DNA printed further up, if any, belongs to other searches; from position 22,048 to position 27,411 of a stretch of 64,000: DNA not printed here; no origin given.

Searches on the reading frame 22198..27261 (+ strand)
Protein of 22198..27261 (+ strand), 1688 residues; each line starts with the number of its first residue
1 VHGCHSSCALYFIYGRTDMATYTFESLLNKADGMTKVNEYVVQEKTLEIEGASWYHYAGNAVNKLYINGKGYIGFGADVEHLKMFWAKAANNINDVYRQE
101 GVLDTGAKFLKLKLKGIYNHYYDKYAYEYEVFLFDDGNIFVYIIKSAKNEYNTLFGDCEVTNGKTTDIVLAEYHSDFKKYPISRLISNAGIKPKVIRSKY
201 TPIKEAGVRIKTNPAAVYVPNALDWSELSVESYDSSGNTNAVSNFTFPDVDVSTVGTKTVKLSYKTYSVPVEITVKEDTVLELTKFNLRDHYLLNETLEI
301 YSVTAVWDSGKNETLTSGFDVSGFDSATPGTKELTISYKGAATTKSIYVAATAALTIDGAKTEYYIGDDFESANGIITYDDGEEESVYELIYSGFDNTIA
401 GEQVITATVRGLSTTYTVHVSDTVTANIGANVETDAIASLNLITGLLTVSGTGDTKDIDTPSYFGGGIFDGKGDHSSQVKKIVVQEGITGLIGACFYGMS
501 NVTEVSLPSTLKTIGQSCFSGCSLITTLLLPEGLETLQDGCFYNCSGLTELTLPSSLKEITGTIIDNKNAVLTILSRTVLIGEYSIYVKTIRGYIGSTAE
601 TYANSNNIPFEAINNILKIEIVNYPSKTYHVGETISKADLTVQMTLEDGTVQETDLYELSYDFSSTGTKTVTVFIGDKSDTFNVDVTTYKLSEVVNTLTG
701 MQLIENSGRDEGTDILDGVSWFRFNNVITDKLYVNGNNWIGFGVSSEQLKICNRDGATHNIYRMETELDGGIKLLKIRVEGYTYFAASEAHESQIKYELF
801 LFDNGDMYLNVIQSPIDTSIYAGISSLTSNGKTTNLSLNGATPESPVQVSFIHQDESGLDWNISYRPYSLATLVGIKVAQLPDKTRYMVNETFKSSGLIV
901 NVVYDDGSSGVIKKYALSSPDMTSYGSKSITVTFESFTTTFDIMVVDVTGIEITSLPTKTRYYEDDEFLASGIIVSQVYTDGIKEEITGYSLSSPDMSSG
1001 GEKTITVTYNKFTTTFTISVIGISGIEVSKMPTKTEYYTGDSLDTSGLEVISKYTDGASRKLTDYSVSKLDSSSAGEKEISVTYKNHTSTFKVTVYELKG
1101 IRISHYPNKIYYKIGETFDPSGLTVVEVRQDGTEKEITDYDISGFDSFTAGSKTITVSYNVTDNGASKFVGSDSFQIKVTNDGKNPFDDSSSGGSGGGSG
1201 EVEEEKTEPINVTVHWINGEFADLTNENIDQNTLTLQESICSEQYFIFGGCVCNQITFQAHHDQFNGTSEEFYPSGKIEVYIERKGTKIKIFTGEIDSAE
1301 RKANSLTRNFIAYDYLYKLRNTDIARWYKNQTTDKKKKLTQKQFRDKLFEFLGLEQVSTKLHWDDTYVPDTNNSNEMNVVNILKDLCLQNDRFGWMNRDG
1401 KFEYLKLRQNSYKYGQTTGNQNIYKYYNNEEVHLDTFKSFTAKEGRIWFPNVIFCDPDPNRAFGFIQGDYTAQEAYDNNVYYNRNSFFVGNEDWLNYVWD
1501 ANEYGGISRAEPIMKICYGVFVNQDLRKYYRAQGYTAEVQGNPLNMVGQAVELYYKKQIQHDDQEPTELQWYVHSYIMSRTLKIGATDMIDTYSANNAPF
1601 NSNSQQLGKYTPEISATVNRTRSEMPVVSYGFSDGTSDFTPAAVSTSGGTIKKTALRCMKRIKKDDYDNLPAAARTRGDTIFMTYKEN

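Call 7: search_protein_families(library=phrogs, proteins=[window:22198-27261:+], max_evalue=0.001)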
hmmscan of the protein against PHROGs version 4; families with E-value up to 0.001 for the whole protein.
window:22198-27261:+ (1688 aa): 2 families
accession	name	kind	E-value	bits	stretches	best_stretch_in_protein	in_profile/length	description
phrog_18190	-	unknown function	6.1e-33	115.2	1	1215-1412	22-215/723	-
phrog_18805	-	unknown function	4.4e-11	43.3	1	444-585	229-370/457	-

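Call 43: search_protein_families(library=pfam, proteins=[window:22198-27261:+], max_evalue=0.001)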
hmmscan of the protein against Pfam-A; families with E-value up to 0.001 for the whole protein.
window:22198-27261:+ (1688 aa): 2 families
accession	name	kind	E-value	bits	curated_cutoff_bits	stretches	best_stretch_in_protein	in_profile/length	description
PF07523.18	Big_3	-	4.8e-53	177.8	21.2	7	1032-1095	3-68/68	Bacterial Ig-like domain (group 3)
PF13306.12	LRR_5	-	3e-18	66.4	27.7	1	477-568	11-101/127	BspA type Leucine rich repeat region (6 copies)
